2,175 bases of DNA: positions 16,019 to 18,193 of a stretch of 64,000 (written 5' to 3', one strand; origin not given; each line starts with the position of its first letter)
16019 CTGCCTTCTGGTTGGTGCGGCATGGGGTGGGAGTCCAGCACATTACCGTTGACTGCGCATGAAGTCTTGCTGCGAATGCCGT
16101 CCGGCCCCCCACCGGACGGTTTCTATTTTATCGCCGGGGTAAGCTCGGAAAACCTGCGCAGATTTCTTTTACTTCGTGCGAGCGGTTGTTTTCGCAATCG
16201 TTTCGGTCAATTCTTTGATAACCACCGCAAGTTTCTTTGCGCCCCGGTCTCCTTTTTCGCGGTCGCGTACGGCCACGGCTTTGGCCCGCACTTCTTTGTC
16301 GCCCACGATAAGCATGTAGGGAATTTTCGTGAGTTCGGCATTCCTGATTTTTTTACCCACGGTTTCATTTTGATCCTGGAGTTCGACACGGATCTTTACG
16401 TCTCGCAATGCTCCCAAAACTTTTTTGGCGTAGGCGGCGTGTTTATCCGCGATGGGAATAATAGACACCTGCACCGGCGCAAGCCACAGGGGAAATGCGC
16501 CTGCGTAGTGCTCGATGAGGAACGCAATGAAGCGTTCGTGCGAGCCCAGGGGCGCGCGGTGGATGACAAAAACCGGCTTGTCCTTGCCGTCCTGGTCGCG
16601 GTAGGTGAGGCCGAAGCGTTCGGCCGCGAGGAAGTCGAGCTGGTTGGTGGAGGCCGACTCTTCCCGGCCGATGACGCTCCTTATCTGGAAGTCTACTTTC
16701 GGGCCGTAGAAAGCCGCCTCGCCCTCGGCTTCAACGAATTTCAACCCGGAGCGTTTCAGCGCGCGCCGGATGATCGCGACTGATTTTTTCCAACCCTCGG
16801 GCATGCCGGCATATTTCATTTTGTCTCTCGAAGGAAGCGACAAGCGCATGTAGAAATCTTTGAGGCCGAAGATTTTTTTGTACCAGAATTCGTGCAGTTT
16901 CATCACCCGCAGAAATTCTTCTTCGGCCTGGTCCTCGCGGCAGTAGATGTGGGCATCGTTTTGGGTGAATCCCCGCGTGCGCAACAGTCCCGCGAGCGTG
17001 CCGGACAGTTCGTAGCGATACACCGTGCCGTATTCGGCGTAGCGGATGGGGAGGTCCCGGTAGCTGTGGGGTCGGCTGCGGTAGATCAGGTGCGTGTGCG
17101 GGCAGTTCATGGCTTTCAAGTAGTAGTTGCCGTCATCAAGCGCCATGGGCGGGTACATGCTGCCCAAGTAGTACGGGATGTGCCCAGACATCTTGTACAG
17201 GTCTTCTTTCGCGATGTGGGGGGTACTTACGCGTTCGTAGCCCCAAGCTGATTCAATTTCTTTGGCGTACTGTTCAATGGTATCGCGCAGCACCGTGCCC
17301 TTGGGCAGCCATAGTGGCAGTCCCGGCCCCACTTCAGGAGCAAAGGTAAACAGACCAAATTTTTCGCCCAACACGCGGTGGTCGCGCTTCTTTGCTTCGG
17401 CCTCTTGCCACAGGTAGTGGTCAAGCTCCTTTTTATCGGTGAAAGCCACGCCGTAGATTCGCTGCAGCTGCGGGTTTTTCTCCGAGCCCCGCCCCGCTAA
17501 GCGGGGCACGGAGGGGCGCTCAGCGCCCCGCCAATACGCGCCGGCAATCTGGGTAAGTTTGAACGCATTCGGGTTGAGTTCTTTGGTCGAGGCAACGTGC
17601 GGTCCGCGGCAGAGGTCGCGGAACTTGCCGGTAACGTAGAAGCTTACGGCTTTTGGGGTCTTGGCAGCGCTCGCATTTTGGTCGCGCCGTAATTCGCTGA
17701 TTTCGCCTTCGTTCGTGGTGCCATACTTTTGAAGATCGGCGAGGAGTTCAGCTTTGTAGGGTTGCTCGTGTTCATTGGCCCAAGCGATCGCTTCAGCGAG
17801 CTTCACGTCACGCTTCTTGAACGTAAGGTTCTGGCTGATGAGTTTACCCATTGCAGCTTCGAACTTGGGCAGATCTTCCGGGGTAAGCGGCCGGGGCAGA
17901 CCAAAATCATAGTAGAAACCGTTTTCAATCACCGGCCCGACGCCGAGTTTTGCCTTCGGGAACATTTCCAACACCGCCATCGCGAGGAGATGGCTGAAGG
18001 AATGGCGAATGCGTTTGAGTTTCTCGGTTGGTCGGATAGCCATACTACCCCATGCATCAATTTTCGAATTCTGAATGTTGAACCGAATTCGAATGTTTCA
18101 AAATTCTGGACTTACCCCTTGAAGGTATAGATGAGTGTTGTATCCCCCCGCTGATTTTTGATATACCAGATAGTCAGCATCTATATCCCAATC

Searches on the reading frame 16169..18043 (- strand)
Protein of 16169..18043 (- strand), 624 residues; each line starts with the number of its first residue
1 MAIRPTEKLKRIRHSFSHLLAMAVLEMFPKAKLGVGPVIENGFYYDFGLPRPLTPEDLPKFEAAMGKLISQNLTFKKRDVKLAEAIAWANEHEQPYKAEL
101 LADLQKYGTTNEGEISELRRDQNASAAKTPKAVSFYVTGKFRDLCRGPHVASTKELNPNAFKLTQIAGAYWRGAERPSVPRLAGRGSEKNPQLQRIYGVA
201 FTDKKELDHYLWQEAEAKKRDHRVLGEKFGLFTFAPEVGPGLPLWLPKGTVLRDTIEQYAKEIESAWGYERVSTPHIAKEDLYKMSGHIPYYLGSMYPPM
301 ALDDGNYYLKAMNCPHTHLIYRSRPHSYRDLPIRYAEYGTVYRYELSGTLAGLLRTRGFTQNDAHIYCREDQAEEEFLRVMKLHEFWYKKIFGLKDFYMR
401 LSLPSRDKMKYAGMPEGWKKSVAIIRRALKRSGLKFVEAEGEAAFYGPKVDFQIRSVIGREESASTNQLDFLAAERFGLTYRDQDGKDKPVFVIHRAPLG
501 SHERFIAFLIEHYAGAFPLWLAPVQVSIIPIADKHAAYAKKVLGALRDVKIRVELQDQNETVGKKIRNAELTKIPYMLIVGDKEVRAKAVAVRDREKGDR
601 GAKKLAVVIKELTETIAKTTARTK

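Call 47: search_protein_families(library=pfam, proteins=[window:16169-18043:-], max_evalue=0.00001)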
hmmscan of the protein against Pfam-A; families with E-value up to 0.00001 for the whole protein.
window:16169-18043:- (624 aa): 3 families
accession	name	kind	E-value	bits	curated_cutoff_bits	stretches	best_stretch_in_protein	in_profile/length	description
PF00587.30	tRNA-synt_2b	-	5.7e-36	124.7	29.3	1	305-513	9-179/179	tRNA synthetase class II core domain (G, H, P, S and T)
PF03129.25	HGTP_anticodon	-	1.8e-22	79.7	21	1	525-614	1-93/94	Anticodon binding domain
PF07973.19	tRNA_SAD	-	8.4e-11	42.1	24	1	133-197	1-44/44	Threonyl and Alanyl tRNA synthetase second additional domain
